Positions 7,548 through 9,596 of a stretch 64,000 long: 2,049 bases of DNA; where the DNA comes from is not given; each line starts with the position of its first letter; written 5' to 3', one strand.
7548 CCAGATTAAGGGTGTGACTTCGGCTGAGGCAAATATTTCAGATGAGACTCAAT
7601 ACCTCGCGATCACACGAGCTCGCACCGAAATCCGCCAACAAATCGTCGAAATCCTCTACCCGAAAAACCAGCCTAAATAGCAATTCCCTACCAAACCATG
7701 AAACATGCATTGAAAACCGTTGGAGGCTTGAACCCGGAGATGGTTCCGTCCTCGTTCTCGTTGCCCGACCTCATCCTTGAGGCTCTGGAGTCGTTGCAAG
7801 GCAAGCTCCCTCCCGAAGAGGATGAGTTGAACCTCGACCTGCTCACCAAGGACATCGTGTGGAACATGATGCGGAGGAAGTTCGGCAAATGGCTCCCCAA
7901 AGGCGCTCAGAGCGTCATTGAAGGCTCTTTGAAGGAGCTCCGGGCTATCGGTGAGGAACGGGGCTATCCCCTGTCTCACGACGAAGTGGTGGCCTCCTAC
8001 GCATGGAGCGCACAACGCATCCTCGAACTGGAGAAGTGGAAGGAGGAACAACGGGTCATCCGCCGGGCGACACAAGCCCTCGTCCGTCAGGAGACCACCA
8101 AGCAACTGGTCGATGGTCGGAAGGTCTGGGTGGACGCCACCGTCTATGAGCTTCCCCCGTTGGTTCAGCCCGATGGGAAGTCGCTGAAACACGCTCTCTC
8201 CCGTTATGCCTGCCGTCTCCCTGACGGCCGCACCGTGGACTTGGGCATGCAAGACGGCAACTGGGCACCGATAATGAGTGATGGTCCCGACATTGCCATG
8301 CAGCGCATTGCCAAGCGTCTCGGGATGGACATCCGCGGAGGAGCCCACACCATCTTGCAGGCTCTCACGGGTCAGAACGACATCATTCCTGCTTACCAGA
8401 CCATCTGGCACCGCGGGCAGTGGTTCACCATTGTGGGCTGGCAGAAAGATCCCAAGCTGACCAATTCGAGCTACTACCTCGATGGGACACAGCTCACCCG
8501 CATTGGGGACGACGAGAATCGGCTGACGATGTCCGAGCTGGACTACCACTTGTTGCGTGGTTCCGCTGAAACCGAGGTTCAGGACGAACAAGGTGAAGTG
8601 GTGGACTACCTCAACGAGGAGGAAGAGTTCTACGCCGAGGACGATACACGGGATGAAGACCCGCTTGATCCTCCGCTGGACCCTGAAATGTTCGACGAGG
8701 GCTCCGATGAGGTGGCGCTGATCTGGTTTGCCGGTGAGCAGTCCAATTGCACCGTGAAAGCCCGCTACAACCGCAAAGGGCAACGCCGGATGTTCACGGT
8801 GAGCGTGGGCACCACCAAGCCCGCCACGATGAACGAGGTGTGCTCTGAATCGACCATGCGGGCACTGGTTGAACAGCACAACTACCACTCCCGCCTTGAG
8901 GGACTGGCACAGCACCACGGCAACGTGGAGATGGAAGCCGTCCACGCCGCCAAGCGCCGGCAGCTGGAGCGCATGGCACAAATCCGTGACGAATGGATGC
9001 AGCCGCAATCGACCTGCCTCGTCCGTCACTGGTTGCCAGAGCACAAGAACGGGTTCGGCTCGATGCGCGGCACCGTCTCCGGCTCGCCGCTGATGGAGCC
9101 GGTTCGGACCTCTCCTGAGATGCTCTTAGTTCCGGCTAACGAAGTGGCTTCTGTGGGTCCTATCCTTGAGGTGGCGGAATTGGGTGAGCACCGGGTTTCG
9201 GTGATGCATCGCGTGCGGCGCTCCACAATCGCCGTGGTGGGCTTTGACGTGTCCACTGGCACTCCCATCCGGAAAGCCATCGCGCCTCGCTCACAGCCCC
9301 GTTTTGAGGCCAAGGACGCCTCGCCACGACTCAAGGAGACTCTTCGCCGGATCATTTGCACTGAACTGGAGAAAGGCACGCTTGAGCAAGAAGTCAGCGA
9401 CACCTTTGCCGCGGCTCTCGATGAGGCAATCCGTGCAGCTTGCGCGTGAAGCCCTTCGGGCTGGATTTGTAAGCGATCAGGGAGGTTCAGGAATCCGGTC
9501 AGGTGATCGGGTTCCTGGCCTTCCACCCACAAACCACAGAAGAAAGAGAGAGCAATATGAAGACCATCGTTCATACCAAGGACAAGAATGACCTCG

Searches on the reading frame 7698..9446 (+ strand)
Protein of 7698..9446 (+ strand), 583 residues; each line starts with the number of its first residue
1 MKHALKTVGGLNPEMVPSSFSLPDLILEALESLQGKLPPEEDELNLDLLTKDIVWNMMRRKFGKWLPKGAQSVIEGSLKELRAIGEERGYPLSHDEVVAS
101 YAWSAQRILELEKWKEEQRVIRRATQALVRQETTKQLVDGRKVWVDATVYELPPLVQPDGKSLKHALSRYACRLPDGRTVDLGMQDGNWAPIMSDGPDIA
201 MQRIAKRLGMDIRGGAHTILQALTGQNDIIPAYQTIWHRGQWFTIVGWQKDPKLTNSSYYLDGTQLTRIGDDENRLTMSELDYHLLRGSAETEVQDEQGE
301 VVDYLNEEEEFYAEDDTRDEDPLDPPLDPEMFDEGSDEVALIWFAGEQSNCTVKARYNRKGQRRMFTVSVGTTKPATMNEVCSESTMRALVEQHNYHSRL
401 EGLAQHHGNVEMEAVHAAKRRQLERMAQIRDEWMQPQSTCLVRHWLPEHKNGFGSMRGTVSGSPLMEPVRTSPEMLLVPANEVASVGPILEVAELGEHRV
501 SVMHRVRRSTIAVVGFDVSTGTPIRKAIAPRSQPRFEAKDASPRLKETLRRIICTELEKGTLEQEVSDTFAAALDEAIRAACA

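Call 26: search_protein_families(library=pfam, proteins=[window:7698-9446:+], max_evalue=0.001)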
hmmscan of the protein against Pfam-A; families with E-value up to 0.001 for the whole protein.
window:7698-9446:+ (583 aa): 0 families

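Call 28: search_protein_families(library=phrogs, proteins=[window:7698-9446:+], max_evalue=0.001)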
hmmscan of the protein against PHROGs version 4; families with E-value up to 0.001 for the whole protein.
window:7698-9446:+ (583 aa): 0 families

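Call 45: find_encoding_contigs(protein=window:7698-9446:+, flank=10000, max_places=1)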
Protein window:7698-9446:+ (583 aa): 3 contigs read that carry it; 1 place shown.
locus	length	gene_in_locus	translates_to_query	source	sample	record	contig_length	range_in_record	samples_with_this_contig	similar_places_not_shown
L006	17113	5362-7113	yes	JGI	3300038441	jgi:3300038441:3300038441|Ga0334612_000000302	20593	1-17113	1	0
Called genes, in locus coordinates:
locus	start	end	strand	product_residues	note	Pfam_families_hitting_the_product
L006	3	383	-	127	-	?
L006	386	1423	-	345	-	-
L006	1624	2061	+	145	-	-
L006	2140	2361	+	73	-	-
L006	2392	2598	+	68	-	-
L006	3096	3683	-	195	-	-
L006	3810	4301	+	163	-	PF13392:HNH_3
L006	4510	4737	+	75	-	-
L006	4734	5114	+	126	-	PF14216:DUF4326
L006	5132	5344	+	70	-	-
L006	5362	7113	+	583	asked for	-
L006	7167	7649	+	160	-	-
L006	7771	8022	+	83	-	-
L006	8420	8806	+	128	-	-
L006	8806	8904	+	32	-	-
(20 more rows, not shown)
